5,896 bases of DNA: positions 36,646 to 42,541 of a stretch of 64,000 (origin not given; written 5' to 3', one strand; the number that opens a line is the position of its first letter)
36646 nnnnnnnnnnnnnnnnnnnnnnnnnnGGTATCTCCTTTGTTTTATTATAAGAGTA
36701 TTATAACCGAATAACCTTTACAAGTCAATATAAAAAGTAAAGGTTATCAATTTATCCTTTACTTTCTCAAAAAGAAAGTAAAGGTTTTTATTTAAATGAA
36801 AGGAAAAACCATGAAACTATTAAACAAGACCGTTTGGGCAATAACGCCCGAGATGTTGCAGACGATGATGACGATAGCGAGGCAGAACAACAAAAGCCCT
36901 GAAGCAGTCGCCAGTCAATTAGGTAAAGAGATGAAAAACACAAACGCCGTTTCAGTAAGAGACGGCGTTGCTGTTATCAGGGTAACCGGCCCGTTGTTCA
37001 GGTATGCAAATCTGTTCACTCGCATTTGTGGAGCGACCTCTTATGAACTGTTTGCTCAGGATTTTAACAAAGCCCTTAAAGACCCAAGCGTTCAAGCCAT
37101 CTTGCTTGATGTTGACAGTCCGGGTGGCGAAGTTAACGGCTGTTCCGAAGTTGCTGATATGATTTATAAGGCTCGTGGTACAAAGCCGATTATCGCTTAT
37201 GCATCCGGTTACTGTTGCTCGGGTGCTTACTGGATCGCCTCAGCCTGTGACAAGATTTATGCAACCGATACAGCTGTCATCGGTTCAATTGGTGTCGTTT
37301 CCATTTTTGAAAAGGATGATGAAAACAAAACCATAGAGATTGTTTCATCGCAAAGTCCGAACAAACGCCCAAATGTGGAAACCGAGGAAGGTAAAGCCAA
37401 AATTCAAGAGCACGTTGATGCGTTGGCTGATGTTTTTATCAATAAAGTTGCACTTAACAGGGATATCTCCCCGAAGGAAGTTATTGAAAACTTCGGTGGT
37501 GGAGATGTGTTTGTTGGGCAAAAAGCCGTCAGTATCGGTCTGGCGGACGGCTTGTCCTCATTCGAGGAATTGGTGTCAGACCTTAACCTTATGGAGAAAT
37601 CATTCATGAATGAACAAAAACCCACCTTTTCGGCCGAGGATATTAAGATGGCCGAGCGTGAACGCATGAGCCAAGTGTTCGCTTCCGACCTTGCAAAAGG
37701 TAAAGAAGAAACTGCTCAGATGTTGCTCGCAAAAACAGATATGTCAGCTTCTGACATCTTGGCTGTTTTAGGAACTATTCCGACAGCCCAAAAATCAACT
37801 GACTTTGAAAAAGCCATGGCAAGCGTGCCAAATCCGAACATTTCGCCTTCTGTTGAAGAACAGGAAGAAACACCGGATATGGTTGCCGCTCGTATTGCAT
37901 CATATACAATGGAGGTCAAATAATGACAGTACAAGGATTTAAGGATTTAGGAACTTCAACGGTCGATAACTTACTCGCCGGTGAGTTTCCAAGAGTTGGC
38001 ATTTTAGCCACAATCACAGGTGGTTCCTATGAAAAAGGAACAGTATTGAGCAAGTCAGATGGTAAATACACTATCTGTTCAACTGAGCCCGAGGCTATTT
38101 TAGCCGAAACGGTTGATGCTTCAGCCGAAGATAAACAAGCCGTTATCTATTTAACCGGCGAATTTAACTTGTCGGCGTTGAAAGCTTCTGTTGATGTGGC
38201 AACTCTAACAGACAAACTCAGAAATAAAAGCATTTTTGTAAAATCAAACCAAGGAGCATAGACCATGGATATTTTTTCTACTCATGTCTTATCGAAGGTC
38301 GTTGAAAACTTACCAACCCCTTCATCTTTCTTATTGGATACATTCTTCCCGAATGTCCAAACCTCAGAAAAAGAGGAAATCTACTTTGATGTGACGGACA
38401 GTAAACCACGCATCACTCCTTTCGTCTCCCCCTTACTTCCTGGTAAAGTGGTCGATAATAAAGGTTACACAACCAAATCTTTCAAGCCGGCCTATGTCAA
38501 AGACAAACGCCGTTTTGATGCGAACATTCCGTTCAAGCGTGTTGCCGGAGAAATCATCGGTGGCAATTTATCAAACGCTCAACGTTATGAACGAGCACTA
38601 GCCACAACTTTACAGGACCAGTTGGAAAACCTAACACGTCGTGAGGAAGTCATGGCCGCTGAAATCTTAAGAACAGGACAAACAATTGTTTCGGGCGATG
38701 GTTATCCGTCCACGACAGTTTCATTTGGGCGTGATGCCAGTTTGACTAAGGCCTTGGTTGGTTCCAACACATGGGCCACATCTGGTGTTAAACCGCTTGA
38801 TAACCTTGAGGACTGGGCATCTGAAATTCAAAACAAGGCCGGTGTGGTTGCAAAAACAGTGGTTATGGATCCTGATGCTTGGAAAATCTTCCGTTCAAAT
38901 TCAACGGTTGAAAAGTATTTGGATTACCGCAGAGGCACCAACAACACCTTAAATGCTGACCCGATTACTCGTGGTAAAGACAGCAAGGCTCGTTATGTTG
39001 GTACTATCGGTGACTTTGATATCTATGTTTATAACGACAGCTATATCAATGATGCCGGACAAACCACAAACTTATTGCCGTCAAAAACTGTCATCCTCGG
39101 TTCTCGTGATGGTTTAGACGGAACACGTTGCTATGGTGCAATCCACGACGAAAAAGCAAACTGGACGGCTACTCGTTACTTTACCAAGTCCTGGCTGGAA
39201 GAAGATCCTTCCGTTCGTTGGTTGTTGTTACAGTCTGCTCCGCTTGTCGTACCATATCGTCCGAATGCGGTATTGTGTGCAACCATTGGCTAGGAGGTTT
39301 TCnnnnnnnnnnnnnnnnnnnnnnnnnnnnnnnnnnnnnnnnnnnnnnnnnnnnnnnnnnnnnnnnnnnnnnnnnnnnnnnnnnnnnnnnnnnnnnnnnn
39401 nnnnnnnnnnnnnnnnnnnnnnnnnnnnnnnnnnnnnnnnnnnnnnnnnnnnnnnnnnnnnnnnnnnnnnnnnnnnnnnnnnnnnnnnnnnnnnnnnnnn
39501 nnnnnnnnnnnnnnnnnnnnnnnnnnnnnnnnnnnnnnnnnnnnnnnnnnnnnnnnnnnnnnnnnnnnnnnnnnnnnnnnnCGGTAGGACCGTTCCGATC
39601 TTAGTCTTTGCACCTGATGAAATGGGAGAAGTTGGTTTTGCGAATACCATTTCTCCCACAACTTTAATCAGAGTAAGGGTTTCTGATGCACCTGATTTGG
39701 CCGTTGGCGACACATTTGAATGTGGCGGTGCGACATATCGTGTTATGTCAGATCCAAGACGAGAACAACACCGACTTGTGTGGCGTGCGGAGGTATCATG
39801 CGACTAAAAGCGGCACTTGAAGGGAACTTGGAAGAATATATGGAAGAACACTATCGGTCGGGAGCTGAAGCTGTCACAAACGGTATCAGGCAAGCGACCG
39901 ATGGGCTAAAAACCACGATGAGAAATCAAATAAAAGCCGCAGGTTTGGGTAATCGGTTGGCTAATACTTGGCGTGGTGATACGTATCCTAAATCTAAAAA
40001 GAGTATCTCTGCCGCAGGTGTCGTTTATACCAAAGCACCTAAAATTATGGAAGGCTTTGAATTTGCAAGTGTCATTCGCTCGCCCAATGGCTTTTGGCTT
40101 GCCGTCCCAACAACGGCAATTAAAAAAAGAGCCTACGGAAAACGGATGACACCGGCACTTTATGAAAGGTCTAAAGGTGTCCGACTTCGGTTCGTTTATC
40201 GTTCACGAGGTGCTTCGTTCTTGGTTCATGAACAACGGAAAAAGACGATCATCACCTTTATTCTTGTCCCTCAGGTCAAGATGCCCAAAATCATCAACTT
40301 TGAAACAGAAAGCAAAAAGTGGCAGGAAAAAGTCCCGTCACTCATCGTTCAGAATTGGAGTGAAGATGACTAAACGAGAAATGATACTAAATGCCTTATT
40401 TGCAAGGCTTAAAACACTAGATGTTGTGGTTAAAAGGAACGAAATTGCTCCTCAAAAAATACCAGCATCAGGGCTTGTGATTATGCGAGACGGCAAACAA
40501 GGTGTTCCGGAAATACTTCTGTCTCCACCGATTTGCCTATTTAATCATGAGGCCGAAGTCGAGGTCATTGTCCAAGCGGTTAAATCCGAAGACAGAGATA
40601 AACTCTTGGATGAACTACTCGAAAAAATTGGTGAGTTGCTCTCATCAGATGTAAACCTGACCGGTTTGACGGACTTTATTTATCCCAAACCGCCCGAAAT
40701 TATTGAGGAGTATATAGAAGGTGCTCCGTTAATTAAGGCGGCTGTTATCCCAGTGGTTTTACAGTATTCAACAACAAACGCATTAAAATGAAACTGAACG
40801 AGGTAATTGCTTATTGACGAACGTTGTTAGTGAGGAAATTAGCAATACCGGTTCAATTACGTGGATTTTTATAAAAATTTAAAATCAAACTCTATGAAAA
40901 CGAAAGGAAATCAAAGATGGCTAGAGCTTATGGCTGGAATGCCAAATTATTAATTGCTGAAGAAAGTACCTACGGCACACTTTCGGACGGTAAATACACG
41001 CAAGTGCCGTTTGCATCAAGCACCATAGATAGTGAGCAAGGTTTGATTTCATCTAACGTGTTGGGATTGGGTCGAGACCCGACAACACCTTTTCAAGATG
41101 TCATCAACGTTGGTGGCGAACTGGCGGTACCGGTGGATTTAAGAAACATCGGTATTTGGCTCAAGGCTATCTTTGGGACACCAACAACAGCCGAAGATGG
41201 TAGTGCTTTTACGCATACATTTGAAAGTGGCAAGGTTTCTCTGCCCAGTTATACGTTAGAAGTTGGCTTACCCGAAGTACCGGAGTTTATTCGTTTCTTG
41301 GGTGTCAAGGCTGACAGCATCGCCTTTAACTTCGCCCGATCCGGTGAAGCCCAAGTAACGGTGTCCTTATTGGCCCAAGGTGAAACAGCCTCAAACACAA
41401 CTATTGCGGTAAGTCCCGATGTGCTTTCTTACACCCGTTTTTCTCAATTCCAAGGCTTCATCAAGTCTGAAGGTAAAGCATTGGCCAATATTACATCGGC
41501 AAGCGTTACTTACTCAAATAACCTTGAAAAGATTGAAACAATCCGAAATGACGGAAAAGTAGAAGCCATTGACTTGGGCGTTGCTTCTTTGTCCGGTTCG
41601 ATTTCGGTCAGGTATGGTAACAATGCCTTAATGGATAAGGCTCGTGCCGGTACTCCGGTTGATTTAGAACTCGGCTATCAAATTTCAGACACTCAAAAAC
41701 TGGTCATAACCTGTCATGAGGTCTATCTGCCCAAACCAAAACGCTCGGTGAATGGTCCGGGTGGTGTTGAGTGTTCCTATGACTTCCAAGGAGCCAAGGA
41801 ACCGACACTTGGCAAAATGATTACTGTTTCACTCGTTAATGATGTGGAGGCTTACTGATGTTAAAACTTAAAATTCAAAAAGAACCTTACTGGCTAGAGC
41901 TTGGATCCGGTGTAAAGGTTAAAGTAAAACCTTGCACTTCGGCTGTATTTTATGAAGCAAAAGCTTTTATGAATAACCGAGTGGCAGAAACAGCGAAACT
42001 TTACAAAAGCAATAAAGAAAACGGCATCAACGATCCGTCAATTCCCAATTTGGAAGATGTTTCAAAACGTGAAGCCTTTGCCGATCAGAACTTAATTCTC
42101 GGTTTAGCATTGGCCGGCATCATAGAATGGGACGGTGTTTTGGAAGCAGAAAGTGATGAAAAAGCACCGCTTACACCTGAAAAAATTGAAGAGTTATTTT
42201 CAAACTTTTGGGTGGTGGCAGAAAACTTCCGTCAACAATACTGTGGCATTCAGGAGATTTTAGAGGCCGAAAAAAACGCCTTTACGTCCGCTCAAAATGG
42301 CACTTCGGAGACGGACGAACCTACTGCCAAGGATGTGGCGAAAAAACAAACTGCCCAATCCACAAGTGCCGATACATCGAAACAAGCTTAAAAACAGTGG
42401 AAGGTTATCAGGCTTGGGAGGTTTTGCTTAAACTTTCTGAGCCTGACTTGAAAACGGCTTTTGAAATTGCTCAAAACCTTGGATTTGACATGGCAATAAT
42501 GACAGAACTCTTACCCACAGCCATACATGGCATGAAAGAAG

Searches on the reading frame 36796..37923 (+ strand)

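Call 68: search_protein_families(library=phrogs, proteins=[window:36796-37923:+], max_evalue=0.001)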
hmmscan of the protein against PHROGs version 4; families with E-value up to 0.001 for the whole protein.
window:36796-37923:+ (375 aa): 10 families
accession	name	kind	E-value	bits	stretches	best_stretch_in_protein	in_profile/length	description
phrog_53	-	head and packaging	3e-87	295.1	1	7-360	13-442/583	head maturation protease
phrog_4759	-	unknown function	3.3e-24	86.8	1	47-170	71-194/209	-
phrog_33023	-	unknown function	2.2e-20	73.9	1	52-294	62-314/507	-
phrog_24209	-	unknown function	7e-10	39.7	1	90-127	11-48/49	-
phrog_94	-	head and packaging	1.9e-09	38.6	1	87-161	105-177/622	head maturation protease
phrog_2976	-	head and packaging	1e-05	26.4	0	85-158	36-108/394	head maturation protease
phrog_1827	-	other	1.9e-05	25.1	1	101-161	54-112/202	ATP-dependent protease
phrog_6382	-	unknown function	2.8e-05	24.9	1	273-369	90-191/201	-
phrog_17040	-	head and packaging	0.00011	23.9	1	277-361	9-106/129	head maturation protease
phrog_21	-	head and packaging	0.00081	18.2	0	100-166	595-663/1362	portal protein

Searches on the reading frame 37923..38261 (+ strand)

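Call 68: search_protein_families(library=phrogs, proteins=[window:37923-38261:+], max_evalue=0.001)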
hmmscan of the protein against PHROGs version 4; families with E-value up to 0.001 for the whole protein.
window:37923-38261:+ (112 aa): 2 families
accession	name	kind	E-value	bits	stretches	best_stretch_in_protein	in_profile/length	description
phrog_49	-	head and packaging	7.9e-14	52.8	1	8-110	21-140/147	head decoration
phrog_19421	-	head and packaging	2.2e-05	25.5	1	11-107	9-106/106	head decoration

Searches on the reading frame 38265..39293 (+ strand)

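Call 68: search_protein_families(library=phrogs, proteins=[window:38265-39293:+], max_evalue=0.001)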
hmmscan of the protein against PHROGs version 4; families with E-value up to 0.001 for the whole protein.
window:38265-39293:+ (342 aa): 6 families
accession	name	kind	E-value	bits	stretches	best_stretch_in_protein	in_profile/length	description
phrog_29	-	head and packaging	1.3e-84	285.9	1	1-341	26-358/439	major head protein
phrog_6020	-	head and packaging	1.3e-57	196.3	1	2-341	2-340/473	major head protein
phrog_2353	-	head and packaging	1.2e-48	167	1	1-312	1-311/481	major head protein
phrog_6281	-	unknown function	2.8e-31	109.8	1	1-206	1-205/209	-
phrog_18489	-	unknown function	5.1e-11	43.9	1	4-85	6-87/151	-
phrog_1005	-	head and packaging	0.00017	22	1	158-223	137-202/315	major head protein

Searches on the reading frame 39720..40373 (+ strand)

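Call 68: search_protein_families(library=phrogs, proteins=[window:39720-40373:+], max_evalue=0.001)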
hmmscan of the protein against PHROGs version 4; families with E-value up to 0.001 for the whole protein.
window:39720-40373:+ (217 aa): 1 family
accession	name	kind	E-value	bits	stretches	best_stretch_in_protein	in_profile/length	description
phrog_6367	-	unknown function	2.9e-50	172.2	2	27-175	1-153/217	-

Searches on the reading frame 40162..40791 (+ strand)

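Call 68: search_protein_families(library=phrogs, proteins=[window:40162-40791:+], max_evalue=0.001)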
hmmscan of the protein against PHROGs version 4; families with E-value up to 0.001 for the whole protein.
window:40162-40791:+ (209 aa): 1 family
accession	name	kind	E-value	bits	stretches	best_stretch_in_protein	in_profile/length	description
phrog_4204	-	connector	2.5e-25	90.3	1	69-208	2-143/147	tail terminator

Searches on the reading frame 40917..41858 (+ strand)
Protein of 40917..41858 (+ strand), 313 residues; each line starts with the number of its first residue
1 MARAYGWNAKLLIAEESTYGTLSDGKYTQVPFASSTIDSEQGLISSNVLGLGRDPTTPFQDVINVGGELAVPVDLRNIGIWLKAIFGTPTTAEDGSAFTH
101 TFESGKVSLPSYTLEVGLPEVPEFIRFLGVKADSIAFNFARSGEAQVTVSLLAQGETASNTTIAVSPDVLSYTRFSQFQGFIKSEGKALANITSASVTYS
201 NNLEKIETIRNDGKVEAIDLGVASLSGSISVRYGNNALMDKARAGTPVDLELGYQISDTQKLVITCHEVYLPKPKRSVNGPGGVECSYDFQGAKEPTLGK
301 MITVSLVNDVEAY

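Call 68: search_protein_families(library=phrogs, proteins=[window:40917-41858:+], max_evalue=0.001)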
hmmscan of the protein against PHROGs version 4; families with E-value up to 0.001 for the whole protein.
window:40917-41858:+ (313 aa): 1 family
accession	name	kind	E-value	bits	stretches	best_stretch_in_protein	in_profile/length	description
phrog_290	-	tail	8.7e-59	200.8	1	1-313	11-336/411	minor tail protein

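Call 82: find_homologous_proteins(query=window:40917-41855:+, max_evalue=1e-30)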
Query window:40917-41855:+ (313 aa): 1154 proteins with E <= 1e-30 among 4210 candidates; the best 120 are listed.
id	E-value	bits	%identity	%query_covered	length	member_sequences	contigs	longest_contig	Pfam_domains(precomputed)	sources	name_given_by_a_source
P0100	5.5e-198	674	98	100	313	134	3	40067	PF18906.6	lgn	-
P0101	6.7e-198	674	98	100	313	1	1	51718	PF18906.6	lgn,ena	-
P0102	1.7e-184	630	90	100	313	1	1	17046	PF18906.6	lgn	-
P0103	7.2e-184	628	89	100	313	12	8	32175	PF18906.6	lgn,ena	-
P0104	1.4e-172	591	84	100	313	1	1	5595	PF18906.6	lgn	-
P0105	1.3e-171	588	82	100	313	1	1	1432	PF18906.6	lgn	-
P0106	1.7e-171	587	83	100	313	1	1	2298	PF18906.6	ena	-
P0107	9.1e-171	585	83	100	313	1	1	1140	PF18906.6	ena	-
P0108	1.8e-170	584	82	100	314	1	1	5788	PF18906.6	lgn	-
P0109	1.9e-169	581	81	100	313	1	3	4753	PF18906.6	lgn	-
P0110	2.0e-169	580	81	100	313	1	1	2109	PF18906.6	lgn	-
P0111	2.1e-169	580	81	100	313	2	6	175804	PF18906.6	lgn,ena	-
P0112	2.8e-169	580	81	100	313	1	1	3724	PF18906.6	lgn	-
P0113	3.9e-169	579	81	100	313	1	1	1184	PF18906.6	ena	-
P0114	5.7e-169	579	81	100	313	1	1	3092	PF18906.6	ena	-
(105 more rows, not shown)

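Call 83: find_encoding_contigs(protein=P0103, flank=10000, max_places=4)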
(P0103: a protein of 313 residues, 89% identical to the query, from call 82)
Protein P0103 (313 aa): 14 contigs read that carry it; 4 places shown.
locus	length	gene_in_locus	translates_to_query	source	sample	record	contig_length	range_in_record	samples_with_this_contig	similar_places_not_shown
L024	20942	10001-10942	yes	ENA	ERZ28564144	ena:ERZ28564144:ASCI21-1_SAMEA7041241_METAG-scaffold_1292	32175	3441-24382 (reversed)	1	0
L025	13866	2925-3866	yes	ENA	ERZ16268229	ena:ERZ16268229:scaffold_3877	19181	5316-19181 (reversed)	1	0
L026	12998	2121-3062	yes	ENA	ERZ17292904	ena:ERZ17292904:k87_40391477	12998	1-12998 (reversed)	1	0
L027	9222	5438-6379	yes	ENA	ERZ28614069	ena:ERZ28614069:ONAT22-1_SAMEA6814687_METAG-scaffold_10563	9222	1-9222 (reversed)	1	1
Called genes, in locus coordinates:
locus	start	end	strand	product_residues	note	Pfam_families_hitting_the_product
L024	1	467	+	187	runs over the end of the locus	PF00145:DNA_methylase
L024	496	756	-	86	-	PF11994:DUF3489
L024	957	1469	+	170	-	-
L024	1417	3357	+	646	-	PF05876:GpA_ATPase, PF20454:GpA_nuclease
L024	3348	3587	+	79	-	PF02831:gpW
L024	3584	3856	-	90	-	PF15781:ParE-like_toxin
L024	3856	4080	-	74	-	PF11903:ParD_like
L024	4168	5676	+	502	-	PF05136:Phage_portal_2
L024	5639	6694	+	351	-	PF25145:NfeD1b_N (weak), PF01343:Peptidase_S49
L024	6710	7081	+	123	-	PF02924:HDPD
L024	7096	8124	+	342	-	PF03864:Phage_cap_E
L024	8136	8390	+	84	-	PF23976:DUF7302 (weak)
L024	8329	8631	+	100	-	PF05354:Phage_attach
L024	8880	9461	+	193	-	PF20039:DUF6441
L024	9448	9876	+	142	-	-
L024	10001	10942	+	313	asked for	PF18906:Phage_tube_2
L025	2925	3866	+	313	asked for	PF18906:Phage_tube_2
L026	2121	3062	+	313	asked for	PF18906:Phage_tube_2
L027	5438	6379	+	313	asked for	PF18906:Phage_tube_2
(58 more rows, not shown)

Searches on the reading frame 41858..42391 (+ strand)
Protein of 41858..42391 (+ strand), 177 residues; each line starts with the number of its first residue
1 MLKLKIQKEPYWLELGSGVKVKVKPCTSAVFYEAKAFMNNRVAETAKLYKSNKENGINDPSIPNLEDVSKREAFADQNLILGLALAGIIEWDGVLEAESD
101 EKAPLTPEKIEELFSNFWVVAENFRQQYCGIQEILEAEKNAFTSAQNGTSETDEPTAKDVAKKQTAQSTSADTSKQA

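Call 68: search_protein_families(library=phrogs, proteins=[window:41858-42391:+], max_evalue=0.001)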
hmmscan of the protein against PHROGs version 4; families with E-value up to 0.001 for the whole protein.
window:41858-42391:+ (177 aa): 1 family
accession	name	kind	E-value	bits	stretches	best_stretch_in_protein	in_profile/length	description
phrog_313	-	tail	1.6e-14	55.1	1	3-172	14-175/258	Tail assembly chaperone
